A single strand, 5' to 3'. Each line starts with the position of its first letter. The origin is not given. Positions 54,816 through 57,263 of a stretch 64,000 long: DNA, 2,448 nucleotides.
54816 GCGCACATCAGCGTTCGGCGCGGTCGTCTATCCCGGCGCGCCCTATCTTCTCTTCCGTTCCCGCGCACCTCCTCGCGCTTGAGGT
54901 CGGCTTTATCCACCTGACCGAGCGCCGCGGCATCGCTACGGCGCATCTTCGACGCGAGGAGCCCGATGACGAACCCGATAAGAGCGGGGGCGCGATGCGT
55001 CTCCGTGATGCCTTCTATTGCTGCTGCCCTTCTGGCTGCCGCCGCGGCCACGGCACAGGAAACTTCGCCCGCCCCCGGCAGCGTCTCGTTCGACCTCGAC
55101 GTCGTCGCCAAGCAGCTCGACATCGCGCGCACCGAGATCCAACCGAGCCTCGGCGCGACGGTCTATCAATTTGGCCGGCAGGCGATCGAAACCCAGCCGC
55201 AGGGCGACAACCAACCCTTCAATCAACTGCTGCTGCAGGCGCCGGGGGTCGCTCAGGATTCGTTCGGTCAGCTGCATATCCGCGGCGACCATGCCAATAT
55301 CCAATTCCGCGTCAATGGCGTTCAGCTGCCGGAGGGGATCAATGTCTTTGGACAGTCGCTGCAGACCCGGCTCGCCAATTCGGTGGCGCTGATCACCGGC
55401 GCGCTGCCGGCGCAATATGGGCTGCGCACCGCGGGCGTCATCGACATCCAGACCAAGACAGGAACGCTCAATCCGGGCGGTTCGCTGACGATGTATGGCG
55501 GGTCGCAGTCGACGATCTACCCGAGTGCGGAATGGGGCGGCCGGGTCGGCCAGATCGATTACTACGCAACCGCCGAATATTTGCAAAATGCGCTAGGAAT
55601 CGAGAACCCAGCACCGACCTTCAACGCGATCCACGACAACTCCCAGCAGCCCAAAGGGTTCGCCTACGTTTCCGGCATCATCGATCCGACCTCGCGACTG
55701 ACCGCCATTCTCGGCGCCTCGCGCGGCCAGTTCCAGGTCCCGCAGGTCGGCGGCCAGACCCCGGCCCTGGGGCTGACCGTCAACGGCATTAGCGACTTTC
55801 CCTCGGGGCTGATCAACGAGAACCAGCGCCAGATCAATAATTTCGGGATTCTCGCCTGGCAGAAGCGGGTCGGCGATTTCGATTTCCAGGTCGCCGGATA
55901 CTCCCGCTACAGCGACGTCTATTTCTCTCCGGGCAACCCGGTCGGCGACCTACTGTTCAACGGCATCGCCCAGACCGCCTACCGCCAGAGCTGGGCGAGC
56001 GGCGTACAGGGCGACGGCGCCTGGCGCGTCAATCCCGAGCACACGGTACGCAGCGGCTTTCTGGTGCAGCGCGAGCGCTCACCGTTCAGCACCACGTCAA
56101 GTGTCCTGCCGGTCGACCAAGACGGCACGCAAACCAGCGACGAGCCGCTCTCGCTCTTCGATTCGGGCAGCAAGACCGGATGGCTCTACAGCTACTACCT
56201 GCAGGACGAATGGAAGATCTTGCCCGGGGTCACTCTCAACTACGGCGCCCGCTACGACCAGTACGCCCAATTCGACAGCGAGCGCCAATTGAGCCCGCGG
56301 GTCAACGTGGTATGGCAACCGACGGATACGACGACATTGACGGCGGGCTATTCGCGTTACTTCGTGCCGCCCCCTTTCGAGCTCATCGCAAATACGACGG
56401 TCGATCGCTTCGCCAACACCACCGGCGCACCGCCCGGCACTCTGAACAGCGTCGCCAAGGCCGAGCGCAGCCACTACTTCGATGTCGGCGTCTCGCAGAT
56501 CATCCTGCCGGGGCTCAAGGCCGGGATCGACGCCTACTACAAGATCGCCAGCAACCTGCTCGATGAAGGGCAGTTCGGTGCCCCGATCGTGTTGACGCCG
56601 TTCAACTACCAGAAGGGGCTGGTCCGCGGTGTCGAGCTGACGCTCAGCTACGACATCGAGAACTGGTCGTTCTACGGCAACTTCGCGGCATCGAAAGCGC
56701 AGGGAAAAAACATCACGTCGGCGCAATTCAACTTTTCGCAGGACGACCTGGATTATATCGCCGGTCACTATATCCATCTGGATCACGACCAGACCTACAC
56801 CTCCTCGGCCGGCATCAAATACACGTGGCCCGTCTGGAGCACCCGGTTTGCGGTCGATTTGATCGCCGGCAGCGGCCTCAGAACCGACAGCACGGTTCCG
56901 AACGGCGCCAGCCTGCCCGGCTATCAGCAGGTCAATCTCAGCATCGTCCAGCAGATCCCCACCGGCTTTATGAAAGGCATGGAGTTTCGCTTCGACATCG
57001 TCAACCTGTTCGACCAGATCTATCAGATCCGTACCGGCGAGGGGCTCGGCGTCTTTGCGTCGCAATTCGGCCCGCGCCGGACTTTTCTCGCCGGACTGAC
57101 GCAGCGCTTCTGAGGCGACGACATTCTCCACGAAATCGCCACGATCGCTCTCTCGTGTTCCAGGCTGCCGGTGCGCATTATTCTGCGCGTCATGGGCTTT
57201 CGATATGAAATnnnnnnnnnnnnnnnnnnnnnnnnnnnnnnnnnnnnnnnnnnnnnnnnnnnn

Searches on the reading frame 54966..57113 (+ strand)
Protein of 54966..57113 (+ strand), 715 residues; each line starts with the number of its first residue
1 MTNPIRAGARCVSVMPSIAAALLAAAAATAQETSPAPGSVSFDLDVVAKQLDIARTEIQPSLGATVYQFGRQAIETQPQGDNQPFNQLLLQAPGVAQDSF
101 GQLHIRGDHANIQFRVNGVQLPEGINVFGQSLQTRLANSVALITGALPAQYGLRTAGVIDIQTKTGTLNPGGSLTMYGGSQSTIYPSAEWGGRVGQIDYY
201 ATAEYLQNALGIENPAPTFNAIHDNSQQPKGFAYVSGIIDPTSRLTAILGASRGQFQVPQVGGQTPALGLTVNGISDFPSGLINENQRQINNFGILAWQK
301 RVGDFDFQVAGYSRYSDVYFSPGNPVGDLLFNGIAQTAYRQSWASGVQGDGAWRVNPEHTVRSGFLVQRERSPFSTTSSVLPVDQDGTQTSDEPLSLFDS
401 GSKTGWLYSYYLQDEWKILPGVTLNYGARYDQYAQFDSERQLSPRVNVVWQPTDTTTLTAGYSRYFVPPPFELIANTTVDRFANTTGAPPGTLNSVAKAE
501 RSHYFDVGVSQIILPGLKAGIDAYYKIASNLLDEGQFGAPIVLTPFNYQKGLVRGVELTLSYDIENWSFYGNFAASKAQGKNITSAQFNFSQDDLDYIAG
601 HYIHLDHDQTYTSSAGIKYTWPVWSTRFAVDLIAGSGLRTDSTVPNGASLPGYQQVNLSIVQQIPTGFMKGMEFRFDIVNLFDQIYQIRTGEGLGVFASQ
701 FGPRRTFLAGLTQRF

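Call 57: search_protein_families(library=ncbifam, proteins=[window:54966-57113:+], max_evalue=0.00001)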
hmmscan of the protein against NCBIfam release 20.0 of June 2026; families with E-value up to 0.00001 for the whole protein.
window:54966-57113:+ (715 aa): 6 families
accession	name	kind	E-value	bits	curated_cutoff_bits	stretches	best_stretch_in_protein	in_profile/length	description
TIGR01785.1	TonB-hemin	subfamily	8e-16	57.6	316.85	1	407-710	365-672/677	TonB-dependent heme/hemoglobin receptor family protein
TIGR01783.1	TonB-siderophor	subfamily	2.8e-12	46.1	223.5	1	417-714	372-648/649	TonB-dependent siderophore receptor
TIGR01786.1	TonB-hemlactrns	subfamily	3.3e-12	45.6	323.75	1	405-689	390-689/719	TonB-dependent hemoglobin/transferrin/lactoferrin family receptor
NF010010.0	PRK13483.1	equivalog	1.3e-08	33.3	927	1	404-578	370-548/660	ligand-gated channel protein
NF010012.0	PRK13486.1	equivalog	1e-06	27.4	924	1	408-525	385-498/696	TonB-dependent receptor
NF007478.2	PRK10064.1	equivalog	1.6e-06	26.7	745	1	400-512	352-462/663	catecholate siderophore receptor CirA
